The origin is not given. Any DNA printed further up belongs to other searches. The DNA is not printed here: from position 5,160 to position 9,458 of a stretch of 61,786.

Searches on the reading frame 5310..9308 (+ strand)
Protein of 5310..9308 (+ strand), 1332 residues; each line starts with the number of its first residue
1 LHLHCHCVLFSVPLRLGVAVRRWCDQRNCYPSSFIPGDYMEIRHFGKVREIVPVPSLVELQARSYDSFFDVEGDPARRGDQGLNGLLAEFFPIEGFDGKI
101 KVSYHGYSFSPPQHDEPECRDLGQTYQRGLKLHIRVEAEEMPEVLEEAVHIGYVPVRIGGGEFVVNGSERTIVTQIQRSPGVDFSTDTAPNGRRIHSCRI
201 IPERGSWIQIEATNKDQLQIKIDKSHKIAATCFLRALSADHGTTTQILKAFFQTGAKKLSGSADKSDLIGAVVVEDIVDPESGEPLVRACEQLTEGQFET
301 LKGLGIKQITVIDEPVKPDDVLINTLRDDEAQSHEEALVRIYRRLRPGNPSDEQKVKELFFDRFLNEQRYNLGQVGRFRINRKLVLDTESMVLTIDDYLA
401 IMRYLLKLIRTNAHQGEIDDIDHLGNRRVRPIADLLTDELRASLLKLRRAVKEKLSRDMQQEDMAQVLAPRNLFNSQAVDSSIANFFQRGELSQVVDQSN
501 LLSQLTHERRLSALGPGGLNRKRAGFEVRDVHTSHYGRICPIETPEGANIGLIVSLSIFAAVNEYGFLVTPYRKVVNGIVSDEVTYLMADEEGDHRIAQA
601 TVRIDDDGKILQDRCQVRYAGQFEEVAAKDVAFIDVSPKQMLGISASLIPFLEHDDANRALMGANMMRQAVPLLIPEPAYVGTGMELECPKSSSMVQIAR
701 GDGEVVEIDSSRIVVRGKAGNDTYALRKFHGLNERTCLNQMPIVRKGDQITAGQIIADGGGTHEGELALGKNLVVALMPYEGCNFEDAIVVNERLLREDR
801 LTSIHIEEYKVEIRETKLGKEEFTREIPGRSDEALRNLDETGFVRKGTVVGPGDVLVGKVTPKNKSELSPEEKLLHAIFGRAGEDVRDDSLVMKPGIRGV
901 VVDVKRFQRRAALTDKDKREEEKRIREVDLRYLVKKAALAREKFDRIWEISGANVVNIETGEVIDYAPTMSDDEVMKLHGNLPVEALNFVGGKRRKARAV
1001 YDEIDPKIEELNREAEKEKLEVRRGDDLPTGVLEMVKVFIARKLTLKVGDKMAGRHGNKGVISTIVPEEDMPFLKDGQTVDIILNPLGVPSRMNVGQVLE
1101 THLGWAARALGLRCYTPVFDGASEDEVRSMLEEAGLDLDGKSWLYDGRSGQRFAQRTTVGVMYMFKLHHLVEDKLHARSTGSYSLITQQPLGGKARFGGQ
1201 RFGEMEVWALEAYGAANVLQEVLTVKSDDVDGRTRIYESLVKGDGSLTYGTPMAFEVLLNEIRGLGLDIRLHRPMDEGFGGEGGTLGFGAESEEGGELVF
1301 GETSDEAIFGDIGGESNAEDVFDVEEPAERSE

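Call 85: search_protein_families(library=pfam, proteins=[window:5310-9308:+], max_evalue=0.00001)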
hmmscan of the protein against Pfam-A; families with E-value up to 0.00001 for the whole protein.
window:5310-9308:+ (1332 aa): 6 families
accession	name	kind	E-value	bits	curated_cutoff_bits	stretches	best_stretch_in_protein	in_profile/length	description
PF00562.33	RNA_pol_Rpb2_6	-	2.5e-127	425.5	23.4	1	699-1196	2-373/373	RNA polymerase Rpb2, domain 6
PF04565.21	RNA_pol_Rpb2_3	-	2.4e-26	92.1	21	1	494-562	1-68/68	RNA polymerase Rpb2, domain 3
PF04560.25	RNA_pol_Rpb2_7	-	1.9e-23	83.1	32.1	1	1198-1272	1-85/87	RNA polymerase Rpb2, domain 7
PF10385.14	RNA_pol_Rpb2_45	-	2.2e-22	79.3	28.2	1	572-637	1-66/66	RNA polymerase beta subunit external 1 domain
PF04561.19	RNA_pol_Rpb2_2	-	3.9e-21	76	21.7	1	319-430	84-190/190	RNA polymerase Rpb2, domain 2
PF04563.20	RNA_pol_Rpb2_1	-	1.1e-09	38.6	28.2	0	160-478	138-200/203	RNA polymerase beta subunit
